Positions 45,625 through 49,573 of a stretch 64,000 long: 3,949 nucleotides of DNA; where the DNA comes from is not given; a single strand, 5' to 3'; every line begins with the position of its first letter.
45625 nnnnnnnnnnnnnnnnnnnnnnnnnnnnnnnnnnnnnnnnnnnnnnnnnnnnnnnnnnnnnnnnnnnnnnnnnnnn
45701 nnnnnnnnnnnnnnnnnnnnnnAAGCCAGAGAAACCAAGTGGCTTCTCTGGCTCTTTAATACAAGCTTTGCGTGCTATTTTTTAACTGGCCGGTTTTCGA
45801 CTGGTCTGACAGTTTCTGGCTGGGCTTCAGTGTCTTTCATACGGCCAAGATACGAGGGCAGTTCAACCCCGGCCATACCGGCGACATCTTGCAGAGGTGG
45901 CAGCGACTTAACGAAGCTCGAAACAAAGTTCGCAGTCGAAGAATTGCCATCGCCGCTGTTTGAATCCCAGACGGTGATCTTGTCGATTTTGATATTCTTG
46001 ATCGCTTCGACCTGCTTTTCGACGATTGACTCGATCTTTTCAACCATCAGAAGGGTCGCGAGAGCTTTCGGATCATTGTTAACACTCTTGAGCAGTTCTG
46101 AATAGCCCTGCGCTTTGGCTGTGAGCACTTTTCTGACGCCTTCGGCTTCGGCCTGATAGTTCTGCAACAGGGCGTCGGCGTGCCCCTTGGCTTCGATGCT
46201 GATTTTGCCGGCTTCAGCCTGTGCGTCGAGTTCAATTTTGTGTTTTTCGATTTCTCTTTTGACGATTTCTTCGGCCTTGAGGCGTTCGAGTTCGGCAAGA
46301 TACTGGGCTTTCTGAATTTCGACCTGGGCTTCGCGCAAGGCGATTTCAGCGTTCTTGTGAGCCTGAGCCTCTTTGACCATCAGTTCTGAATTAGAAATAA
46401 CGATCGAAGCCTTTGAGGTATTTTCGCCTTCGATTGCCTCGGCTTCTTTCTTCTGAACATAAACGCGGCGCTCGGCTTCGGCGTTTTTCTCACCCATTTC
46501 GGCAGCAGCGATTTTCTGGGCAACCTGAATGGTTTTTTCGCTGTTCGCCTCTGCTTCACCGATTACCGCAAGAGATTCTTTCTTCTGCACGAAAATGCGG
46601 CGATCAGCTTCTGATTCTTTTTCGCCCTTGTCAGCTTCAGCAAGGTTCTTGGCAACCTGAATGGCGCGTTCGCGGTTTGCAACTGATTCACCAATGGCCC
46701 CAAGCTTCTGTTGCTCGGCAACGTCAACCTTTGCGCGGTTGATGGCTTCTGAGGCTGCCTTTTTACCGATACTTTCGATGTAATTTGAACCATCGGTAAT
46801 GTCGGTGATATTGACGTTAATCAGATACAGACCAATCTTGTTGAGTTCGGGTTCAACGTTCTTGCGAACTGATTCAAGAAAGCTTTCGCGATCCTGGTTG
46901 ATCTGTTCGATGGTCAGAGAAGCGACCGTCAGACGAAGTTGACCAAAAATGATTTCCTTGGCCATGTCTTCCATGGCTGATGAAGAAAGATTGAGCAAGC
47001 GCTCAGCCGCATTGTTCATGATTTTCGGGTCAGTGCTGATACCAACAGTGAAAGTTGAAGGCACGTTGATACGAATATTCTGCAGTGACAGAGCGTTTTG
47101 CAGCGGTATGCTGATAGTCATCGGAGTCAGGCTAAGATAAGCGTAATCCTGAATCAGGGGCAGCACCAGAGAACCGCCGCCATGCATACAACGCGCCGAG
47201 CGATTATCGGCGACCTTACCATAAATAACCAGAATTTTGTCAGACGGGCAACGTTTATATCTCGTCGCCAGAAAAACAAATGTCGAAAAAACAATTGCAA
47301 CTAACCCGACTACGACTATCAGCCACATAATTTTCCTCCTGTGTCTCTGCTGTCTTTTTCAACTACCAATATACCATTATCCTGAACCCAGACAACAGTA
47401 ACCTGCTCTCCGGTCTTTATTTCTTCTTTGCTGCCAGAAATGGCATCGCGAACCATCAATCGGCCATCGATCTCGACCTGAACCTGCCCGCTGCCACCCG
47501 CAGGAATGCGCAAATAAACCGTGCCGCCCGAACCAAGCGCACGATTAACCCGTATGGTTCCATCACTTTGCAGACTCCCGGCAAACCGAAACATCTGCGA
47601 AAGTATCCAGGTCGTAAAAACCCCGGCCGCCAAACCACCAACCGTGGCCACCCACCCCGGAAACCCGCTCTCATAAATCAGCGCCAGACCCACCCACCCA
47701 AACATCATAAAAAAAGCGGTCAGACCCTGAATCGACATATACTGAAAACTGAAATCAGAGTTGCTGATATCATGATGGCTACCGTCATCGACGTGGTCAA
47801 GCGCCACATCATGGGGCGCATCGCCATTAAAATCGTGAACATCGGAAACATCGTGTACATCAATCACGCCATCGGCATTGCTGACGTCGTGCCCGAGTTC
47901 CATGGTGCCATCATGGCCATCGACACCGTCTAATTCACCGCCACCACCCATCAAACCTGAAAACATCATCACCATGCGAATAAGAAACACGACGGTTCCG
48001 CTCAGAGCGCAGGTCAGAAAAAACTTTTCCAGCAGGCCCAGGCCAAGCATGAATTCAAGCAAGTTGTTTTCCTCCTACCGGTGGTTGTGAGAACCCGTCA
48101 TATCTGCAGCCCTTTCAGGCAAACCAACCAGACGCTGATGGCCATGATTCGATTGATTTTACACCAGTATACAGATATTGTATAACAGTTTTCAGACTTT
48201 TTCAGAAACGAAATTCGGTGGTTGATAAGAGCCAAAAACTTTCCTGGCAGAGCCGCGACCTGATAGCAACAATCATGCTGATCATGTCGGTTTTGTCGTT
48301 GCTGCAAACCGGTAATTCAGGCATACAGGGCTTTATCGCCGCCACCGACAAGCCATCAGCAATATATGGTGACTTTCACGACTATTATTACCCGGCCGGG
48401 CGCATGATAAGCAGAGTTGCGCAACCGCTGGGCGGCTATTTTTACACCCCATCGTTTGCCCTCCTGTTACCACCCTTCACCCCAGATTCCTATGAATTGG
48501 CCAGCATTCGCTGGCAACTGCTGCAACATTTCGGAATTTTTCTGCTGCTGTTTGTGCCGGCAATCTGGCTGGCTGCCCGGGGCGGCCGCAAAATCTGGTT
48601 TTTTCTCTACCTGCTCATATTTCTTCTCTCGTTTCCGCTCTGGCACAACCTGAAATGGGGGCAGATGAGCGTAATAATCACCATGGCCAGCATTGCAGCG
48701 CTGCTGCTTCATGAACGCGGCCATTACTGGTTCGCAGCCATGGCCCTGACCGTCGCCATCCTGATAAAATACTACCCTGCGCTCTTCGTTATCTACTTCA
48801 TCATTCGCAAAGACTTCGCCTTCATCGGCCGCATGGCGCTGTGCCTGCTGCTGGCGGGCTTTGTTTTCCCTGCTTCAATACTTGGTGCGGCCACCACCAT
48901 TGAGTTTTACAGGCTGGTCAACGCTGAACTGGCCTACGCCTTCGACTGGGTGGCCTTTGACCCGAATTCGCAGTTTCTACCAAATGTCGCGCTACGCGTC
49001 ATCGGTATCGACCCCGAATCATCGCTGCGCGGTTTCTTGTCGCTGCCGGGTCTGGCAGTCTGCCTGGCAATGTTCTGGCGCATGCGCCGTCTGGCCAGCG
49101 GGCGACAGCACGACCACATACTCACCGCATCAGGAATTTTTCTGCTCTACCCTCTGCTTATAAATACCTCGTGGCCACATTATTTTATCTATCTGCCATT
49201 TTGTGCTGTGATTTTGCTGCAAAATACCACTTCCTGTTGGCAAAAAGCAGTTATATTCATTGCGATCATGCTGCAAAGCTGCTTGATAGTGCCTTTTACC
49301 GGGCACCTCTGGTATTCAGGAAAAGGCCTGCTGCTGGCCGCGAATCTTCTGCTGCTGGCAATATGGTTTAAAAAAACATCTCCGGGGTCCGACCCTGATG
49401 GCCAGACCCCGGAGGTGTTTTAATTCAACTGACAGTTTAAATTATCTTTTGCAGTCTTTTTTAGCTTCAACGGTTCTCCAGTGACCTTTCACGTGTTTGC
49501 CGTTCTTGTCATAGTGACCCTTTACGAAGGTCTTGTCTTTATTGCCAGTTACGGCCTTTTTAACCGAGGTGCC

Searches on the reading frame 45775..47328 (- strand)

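Call 53: search_protein_families(library=pfam, proteins=[window:45775-47328:-], max_evalue=0.0001)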
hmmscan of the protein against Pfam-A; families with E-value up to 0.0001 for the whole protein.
window:45775-47328:- (517 aa): 1 family
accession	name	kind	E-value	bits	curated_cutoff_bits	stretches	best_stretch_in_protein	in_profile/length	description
PF01145.31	Band_7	-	1.4e-27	97.3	23.6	1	30-208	6-176/176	SPFH domain / Band 7 family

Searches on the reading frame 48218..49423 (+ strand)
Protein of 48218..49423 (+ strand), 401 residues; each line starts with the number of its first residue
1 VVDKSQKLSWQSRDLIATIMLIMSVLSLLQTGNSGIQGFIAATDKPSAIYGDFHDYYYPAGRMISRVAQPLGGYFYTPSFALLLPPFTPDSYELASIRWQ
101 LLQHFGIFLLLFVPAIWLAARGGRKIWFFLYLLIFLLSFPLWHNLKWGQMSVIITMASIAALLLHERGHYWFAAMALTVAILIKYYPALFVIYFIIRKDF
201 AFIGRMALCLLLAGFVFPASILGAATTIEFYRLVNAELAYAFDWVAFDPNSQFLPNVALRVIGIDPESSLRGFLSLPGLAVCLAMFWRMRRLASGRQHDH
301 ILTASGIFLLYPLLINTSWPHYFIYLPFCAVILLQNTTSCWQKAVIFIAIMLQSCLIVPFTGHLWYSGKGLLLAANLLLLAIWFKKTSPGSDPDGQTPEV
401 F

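Call 53: search_protein_families(library=pfam, proteins=[window:48218-49423:+], max_evalue=0.0001)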
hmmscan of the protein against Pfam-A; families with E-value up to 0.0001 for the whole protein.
window:48218-49423:+ (401 aa): 1 family
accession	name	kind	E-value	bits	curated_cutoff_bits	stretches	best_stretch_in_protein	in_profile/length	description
PF09594.16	GT87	-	8.7e-20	71.9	25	1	74-304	1-223/237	Glycosyltransferase family 87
